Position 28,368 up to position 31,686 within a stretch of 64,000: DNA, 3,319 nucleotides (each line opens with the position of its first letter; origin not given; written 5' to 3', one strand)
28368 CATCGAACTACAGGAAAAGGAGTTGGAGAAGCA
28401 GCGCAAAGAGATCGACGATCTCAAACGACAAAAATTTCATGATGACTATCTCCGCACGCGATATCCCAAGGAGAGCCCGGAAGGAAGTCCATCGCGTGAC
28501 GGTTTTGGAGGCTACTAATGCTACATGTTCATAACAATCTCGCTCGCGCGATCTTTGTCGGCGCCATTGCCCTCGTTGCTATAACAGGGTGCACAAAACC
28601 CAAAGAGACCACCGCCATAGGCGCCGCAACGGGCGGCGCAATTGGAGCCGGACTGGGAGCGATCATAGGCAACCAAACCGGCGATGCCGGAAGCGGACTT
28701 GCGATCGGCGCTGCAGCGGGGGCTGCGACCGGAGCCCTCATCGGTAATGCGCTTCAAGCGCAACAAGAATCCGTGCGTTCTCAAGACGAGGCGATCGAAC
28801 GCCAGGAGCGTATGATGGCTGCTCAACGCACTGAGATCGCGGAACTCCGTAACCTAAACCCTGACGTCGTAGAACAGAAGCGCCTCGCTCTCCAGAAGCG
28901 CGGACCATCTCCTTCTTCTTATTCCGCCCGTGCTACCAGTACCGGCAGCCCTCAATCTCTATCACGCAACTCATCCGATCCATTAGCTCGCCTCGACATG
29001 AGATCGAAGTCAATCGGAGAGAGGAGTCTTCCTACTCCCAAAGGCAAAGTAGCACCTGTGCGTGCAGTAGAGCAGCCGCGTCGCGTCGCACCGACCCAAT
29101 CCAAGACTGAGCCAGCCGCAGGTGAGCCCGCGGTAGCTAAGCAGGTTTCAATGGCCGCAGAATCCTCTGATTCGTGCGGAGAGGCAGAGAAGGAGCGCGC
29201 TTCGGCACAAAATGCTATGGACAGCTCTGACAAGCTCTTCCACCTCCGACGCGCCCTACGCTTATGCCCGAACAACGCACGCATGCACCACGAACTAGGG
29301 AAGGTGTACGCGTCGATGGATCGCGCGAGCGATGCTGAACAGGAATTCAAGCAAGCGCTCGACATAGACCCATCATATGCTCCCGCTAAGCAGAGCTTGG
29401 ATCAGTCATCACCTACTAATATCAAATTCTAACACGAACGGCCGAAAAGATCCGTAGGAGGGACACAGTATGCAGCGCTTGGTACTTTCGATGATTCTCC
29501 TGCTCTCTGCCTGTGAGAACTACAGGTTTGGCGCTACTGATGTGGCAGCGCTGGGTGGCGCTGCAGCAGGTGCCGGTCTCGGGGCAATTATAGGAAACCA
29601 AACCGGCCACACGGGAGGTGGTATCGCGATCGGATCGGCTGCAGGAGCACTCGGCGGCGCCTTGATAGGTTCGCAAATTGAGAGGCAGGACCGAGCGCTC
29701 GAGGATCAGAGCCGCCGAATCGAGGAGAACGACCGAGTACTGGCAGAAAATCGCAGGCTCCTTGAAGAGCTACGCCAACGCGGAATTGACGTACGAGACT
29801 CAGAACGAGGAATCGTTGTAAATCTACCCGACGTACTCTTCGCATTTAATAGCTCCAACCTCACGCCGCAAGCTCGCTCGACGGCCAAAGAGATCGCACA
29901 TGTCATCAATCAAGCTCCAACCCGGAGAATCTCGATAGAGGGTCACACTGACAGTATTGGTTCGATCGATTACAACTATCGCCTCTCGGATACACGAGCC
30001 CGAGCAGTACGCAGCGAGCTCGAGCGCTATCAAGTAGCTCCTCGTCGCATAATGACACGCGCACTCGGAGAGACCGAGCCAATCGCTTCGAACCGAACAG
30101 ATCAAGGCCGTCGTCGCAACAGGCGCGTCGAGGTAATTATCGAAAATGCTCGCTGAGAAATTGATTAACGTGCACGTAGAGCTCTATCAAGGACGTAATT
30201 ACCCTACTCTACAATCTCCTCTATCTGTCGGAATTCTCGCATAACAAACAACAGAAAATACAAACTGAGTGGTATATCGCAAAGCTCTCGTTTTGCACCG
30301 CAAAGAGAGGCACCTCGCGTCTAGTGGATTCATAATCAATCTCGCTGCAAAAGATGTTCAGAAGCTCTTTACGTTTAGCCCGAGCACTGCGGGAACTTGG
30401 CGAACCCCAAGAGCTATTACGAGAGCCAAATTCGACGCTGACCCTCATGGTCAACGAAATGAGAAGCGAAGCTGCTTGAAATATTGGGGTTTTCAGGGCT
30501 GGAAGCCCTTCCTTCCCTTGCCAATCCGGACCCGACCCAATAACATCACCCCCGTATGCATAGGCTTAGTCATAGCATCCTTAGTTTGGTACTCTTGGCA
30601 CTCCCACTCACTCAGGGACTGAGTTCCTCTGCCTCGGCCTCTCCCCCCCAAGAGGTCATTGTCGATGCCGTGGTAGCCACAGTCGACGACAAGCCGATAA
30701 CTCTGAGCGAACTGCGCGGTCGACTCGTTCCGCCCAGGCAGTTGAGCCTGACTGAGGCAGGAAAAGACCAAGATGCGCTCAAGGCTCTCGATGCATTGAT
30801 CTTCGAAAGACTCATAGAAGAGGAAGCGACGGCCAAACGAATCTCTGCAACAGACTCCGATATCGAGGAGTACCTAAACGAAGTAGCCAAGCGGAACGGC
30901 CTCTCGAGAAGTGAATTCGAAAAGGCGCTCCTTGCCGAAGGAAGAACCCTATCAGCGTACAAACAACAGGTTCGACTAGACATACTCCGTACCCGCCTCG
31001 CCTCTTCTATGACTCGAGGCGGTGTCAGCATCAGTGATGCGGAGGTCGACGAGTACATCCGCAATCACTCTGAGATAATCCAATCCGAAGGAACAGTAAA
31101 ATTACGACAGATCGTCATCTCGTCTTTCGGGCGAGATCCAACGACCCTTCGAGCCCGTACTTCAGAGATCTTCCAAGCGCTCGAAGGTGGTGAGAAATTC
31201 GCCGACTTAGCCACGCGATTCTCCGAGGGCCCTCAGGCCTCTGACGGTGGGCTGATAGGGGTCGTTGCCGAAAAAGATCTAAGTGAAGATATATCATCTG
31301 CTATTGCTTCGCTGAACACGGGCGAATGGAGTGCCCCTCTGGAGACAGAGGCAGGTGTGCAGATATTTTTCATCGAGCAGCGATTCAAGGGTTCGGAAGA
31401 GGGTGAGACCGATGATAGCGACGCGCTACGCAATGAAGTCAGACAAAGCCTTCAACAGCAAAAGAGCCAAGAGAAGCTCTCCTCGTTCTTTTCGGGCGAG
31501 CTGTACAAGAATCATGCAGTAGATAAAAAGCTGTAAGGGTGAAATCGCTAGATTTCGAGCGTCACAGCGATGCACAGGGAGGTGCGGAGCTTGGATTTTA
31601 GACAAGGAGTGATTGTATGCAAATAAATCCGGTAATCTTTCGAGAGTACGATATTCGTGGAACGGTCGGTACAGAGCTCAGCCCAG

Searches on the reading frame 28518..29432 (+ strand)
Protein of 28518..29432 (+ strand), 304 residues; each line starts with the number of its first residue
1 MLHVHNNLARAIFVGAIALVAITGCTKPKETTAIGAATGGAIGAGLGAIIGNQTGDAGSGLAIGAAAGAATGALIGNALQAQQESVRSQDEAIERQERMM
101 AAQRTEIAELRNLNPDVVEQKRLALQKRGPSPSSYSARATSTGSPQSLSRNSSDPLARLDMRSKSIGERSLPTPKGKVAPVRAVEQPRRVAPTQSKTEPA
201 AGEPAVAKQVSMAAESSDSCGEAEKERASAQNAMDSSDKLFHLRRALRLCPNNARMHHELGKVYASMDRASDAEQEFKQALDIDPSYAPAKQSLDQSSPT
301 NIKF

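Call 66: search_protein_families(library=pfam, proteins=[window:28518-29432:+], max_evalue=0.001)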
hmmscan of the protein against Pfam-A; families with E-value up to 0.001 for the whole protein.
window:28518-29432:+ (304 aa): 11 families
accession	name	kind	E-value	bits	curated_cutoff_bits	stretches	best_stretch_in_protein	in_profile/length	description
PF13414.12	TPR_11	-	1.8e-08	34.4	26.8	1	243-267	17-41/42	TPR repeat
PF13441.11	Gly-zipper_YMGG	-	1.3e-07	31.7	28.9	1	35-77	2-44/45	YMGG-like Gly-zipper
PF13488.11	Gly-zipper_Omp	-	8.3e-07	29.3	25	1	39-83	2-46/46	Glycine zipper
PF07719.23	TPR_2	-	3.6e-06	27.1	27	0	256-286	3-33/34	Tetratricopeptide repeat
PF00515.34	TPR_1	-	4.9e-05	23.4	27.8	0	255-287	2-34/34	Tetratricopeptide repeat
PF13181.12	TPR_8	-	8.1e-05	22.9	25.7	1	254-286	1-33/34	Tetratricopeptide repeat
PF13436.11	Gly-zipper_OmpA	-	0.00016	21.8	27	1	34-75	2-43/44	Glycine-zipper domain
PF05433.20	Rick_17kDa_Anti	-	0.00034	20.9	24.2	1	39-79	2-42/43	Glycine zipper 2TM domain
PF13431.12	TPR_17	-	0.00065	20.2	24.4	0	243-275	2-34/34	Tetratricopeptide repeat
PF13428.12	TPR_14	-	0.00075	20.4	23.5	0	257-290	4-37/44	Tetratricopeptide repeat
PF14559.12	TPR_19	-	0.0009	20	25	0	242-287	13-58/68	Tetratricopeptide repeat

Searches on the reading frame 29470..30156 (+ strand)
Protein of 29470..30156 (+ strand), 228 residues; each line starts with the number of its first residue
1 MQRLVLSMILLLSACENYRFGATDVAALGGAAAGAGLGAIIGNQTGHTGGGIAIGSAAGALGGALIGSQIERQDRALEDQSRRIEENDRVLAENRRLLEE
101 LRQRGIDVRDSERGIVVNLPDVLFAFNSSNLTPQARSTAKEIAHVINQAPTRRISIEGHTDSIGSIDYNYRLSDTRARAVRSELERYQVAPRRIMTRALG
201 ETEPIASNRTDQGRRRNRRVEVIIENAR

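Call 66: search_protein_families(library=pfam, proteins=[window:29470-30156:+], max_evalue=0.001)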
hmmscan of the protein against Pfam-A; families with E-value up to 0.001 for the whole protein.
window:29470-30156:+ (228 aa): 4 families
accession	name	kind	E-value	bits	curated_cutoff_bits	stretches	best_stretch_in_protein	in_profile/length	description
PF00691.25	OmpA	-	5.3e-24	84.9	27.2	1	123-218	1-98/98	OmpA family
PF13488.11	Gly-zipper_Omp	-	1.3e-07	31.8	25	1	29-73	1-45/46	Glycine zipper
PF13441.11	Gly-zipper_YMGG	-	1.2e-05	25.3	28.9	1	27-69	3-45/45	YMGG-like Gly-zipper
PF05433.20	Rick_17kDa_Anti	-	0.00026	21.3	24.2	1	29-71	1-43/43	Glycine zipper 2TM domain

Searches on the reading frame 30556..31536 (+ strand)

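Call 66: search_protein_families(library=pfam, proteins=[window:30556-31536:+], max_evalue=0.001)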
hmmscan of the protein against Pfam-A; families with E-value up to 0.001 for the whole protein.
window:30556-31536:+ (326 aa): 6 families
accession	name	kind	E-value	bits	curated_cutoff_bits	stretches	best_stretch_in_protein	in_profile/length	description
PF00639.27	Rotamase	-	1.2e-12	49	21.7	1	196-272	16-94/97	PPIC-type PPIASE domain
PF13624.11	SurA_N_3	-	3.6e-12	46.9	27.2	1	9-148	18-161/162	SurA-like N-terminal domain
PF09312.16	SurA_N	-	4.3e-12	46.7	30.8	1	36-148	1-117/118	SurA N-terminal domain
PF13616.12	Rotamase_3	-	6.6e-11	43.2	22.5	1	176-270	11-109/116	PPIC-type PPIASE domain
PF13145.12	Rotamase_2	-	1.4e-06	29.6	27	1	203-279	37-111/121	PPIC-type PPIASE domain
PF13623.11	SurA_N_2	-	9.9e-06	25.9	28.5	0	37-109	40-121/145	SurA-like N-terminal domain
